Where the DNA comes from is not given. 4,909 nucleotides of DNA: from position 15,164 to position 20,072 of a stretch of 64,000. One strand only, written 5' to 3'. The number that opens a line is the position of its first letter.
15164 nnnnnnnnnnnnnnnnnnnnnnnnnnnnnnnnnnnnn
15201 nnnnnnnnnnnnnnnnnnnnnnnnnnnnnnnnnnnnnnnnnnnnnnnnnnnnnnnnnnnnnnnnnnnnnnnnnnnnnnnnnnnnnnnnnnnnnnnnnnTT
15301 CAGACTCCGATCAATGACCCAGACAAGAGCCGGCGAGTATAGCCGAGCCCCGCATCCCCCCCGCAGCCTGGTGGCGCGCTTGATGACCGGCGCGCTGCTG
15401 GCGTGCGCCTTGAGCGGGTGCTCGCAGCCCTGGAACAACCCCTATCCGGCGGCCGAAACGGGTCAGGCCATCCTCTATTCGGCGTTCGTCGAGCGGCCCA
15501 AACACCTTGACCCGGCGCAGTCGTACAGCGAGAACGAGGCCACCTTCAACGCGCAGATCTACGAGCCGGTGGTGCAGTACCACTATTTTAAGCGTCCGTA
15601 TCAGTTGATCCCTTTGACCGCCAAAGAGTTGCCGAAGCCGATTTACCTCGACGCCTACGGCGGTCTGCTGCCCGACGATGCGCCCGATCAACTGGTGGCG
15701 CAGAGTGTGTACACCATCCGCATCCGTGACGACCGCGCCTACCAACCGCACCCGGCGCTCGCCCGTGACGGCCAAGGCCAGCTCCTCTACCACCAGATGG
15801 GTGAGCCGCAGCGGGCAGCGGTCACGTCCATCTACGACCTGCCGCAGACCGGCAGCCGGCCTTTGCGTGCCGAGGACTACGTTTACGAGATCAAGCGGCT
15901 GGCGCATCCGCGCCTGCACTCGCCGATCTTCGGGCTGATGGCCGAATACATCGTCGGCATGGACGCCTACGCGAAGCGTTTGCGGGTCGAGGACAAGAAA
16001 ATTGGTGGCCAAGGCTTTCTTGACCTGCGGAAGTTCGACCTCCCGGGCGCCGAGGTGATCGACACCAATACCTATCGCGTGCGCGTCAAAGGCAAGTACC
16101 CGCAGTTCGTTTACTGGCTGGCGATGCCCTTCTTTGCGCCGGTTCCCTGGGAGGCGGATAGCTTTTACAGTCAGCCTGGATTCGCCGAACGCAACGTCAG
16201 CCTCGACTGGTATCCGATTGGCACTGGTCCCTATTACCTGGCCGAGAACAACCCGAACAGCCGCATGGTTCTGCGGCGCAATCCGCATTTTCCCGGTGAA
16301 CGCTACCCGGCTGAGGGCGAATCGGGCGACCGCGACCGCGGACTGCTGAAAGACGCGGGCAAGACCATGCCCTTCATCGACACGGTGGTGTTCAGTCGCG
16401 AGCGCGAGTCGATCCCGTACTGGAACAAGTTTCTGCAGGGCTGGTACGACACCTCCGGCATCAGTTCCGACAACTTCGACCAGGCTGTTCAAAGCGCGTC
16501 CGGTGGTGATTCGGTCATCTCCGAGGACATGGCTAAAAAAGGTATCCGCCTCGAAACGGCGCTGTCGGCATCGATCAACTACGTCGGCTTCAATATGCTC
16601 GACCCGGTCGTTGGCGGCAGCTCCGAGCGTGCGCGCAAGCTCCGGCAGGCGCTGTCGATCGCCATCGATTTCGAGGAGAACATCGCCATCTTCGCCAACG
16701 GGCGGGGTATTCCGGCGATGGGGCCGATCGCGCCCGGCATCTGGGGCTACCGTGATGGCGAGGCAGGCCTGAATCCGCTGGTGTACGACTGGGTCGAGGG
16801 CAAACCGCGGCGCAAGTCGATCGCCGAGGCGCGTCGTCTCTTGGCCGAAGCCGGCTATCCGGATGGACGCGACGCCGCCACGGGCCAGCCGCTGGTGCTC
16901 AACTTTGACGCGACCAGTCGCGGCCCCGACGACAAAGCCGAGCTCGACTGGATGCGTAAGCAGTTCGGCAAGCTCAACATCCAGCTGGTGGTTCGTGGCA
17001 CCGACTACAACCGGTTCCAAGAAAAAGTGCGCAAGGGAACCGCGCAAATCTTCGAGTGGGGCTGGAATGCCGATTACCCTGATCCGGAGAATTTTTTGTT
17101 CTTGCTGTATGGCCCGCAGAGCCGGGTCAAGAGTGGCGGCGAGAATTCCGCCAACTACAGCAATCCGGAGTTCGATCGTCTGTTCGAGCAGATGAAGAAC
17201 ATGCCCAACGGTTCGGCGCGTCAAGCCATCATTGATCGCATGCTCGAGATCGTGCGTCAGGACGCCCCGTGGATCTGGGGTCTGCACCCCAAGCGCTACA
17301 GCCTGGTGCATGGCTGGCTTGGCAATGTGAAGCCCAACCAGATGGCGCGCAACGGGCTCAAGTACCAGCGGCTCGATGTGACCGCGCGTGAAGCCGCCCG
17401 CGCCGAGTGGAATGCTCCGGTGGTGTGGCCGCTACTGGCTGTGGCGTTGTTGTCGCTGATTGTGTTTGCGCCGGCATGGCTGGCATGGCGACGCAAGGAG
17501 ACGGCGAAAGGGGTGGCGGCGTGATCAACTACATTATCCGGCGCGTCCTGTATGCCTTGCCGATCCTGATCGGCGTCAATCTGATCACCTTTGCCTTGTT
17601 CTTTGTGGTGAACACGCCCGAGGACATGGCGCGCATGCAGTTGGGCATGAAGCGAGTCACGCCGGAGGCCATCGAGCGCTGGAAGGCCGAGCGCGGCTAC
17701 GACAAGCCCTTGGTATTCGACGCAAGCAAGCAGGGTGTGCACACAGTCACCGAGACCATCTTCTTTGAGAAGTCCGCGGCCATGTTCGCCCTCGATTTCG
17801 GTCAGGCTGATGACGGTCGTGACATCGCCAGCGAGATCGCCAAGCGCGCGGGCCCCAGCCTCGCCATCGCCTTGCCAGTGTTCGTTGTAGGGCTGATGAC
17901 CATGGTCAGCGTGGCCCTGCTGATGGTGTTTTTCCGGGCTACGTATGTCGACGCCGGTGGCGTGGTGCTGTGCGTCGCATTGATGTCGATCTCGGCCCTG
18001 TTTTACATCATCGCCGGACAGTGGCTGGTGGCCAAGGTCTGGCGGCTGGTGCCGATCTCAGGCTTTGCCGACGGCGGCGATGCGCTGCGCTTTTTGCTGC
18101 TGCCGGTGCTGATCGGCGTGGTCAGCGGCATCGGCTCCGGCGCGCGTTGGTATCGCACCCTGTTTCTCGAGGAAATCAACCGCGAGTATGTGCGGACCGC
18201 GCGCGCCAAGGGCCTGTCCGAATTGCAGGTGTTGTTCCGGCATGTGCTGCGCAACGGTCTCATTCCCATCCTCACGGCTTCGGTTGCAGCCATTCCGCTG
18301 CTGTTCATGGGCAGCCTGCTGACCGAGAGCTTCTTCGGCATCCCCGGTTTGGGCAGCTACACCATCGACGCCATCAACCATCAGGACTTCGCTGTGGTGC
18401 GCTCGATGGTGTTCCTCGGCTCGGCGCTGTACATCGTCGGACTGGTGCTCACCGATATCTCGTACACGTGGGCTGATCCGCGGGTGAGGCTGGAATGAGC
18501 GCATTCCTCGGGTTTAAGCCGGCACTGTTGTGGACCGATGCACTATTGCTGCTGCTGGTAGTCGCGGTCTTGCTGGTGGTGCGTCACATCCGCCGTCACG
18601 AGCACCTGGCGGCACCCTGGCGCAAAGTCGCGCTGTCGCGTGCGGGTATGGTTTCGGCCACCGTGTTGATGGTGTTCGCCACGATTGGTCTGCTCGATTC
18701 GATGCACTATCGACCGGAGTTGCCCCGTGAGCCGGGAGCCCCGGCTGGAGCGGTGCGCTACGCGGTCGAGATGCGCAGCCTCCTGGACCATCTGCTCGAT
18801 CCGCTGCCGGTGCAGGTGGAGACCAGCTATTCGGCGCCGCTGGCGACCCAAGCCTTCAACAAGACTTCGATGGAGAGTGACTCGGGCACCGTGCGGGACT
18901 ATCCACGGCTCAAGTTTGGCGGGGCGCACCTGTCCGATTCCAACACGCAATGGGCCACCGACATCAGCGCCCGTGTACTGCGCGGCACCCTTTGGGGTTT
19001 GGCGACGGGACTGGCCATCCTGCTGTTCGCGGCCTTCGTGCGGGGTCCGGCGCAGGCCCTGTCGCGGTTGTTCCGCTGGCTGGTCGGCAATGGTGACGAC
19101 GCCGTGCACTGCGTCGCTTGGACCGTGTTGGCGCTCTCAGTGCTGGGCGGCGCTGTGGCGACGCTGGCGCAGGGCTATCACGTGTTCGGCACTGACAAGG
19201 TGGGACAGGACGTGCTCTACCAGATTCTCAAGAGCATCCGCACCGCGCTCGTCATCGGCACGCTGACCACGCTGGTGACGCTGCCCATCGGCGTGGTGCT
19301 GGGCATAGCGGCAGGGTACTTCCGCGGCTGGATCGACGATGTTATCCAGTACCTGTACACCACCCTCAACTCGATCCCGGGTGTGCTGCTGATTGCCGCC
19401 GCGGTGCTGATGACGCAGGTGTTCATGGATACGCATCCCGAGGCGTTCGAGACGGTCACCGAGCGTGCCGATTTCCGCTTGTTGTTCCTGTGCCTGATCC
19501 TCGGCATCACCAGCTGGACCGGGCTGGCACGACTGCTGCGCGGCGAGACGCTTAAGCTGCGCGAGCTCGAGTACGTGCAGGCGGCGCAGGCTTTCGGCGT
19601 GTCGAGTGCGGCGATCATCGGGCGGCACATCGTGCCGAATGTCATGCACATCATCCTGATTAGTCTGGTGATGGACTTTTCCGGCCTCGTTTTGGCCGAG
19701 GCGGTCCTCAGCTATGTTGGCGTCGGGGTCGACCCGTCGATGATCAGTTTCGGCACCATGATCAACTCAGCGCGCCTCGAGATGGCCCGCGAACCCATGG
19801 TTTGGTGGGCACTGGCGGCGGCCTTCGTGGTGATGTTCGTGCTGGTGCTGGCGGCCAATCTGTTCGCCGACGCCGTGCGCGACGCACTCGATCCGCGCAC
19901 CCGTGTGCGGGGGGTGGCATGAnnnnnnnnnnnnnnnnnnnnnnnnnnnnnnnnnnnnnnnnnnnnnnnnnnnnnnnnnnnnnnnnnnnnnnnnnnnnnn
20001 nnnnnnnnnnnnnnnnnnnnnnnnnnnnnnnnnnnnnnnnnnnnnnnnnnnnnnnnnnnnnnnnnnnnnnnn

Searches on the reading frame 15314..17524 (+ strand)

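Call 31: search_protein_families(library=ncbifam, proteins=[window:15314-17524:+], max_evalue=0.000001)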
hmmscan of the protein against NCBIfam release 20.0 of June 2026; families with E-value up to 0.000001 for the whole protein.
window:15314-17524:+ (736 aa): 6 families
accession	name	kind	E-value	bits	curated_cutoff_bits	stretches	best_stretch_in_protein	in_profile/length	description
NF011684.0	PRK15104.1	equivalog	1e-15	57.5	947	1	442-672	314-524/543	oligopeptide ABC transporter substrate-binding protein OppA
NF043070.1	DppA_dipep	equivalog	6.5e-14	51.4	1005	1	439-661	305-508/535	dipeptide ABC transporter periplasmic-binding protein DppA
NF045467.1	Opp4A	equivalog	1.2e-13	50.2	650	1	411-677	280-546/556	oligopeptide ABC transporter substrate-binding protein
TIGR02294.1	nickel_nikA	equivalog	1.6e-11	43.4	393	0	497-654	309-468/501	nickel ABC transporter substrate-binding protein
NF011942.0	PRK15413.1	equivalog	1.8e-09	36.8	594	0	440-655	282-479/512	glutathione ABC transporter substrate-binding protein GsiB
NF007287.0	PRK09755.1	equivalog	1.9e-07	30.3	1098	0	489-655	346-499/535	ABC transporter substrate-binding protein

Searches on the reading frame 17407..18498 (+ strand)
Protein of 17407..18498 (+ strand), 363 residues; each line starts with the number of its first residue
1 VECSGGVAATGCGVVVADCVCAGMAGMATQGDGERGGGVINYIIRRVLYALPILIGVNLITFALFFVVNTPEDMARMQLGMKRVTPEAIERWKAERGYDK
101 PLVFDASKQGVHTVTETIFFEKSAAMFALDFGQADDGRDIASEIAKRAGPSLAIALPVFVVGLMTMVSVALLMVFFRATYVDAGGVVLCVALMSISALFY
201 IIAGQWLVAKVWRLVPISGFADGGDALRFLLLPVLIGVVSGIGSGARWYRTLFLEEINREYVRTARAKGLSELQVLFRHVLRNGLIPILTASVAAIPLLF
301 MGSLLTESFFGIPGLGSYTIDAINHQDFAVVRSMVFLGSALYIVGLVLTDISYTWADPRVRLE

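Call 31: search_protein_families(library=ncbifam, proteins=[window:17407-18498:+], max_evalue=0.000001)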
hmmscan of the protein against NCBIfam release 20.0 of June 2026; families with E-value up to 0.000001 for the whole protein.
window:17407-18498:+ (363 aa): 13 families
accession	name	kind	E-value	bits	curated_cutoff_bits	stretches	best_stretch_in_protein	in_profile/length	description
NF045470.1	Opp2B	equivalog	6.6e-41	140.4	350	1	46-361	1-300/300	nickel ABC transporter permease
NF045471.1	Opp3B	equivalog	2.3e-40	138.9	480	1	40-362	2-304/308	oligopeptide ABC transporter permease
NF045469.1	Opp1B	equivalog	1.9e-39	136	380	1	41-361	3-307/307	nickel/cobalt ABC transporter permease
NF045472.1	Opp4B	equivalog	1.6e-35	122.9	450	1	40-361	2-319/319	oligopeptide ABC transporter permease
TIGR02789.1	nickel_nikB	equivalog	2e-35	122.7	447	1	40-361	2-307/314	nickel ABC transporter permease subunit NikB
NF011661.0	PRK15081.1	equivalog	8.2e-34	117.5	463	1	40-362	2-305/306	glutathione ABC transporter permease GsiC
NF007677.0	PRK10352.1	equivalog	2.4e-31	109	433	1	40-362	2-308/314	nickel ABC transporter permease subunit NikB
NF008161.0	PRK10914.1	equivalog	9.7e-31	107.2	590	1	224-361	199-336/339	dipeptide ABC transporter permease DppB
NF007008.0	PRK09471.1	equivalog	3.9e-28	98.8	388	1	40-361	2-305/306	oligopeptide ABC transporter permease OppB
NF043081.1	MMSYN1_0165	equivalog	2.9e-24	85.8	350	1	140-363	167-387/388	oligopeptide ABC transporter permease OppB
NF011712.0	PRK15133.1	subfamily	1.2e-23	83.6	445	1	187-363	187-362/364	microcin C ABC transporter permease YejB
NF011690.0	PRK15110.1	equivalog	2.8e-18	66.4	432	1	152-357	117-310/321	putrescine export ABC transporter permease SapB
NF045474.1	Opp2C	equivalog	4.1e-07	29.8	300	0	244-297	116-169/236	nickel transporter permease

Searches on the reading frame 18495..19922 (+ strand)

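Call 31: search_protein_families(library=ncbifam, proteins=[window:18495-19922:+], max_evalue=0.000001)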
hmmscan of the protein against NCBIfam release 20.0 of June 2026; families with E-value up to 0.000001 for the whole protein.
window:18495-19922:+ (475 aa): 21 families
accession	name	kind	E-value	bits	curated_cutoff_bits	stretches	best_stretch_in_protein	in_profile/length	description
NF045476.1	Opp4C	equivalog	5.7e-55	186.5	350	1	226-468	54-278/278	oligopeptide ABC transporter permease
NF045475.1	Opp3C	equivalog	6.5e-44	150.4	450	1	226-470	105-328/328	oligopeptide ABC transporter permease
NF045474.1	Opp2C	equivalog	1.4e-41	142.6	300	2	332-466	105-236/236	nickel transporter permease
NF045473.1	Opp1C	equivalog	8.9e-41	140.1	350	2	334-468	135-266/267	nickel/cobalt ABC transporter permease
NF011662.0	PRK15082.1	equivalog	1.3e-36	126.6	484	2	336-469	170-300/303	glutathione ABC transporter permease GsiD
NF011935.0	PRK15406.1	equivalog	8.3e-33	114.4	433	1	226-470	79-302/302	oligopeptide ABC transporter permease OppC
TIGR02790.1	nickel_nikC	equivalog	4.9e-32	111.5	358.45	2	336-466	131-258/258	nickel ABC transporter permease subunit NikC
NF007376.0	PRK09881.1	equivalog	3.2e-29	101.9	434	1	228-470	73-294/298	D,D-dipeptide ABC transporter permease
NF047573.1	opine_perm_CntC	exception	9.1e-29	100.6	440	1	228-468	51-270/271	staphylopine uptake ABC transporter permease subunit CntC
NF007738.0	PRK10417.1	equivalog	4.8e-28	98.4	335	1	227-469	50-271/277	nickel ABC transporter permease subunit NikC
NF043080.1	MMSYN1_0166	equivalog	1.9e-27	96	370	1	228-469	82-305/307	oligopeptide ABC transporter permease OppC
NF008160.0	PRK10913.1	equivalog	7.3e-27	94.6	483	1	228-469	78-298/300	dipeptide ABC transporter permease DppC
NF011596.0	PRK15021.1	subfamily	1.6e-20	73.4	439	1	230-469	122-339/341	microcin C ABC transporter permease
NF045470.1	Opp2B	equivalog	2.9e-15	56.2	350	1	237-470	80-300/300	nickel ABC transporter permease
NF045469.1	Opp1B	equivalog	7.7e-11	42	380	1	237-470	88-307/307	nickel/cobalt ABC transporter permease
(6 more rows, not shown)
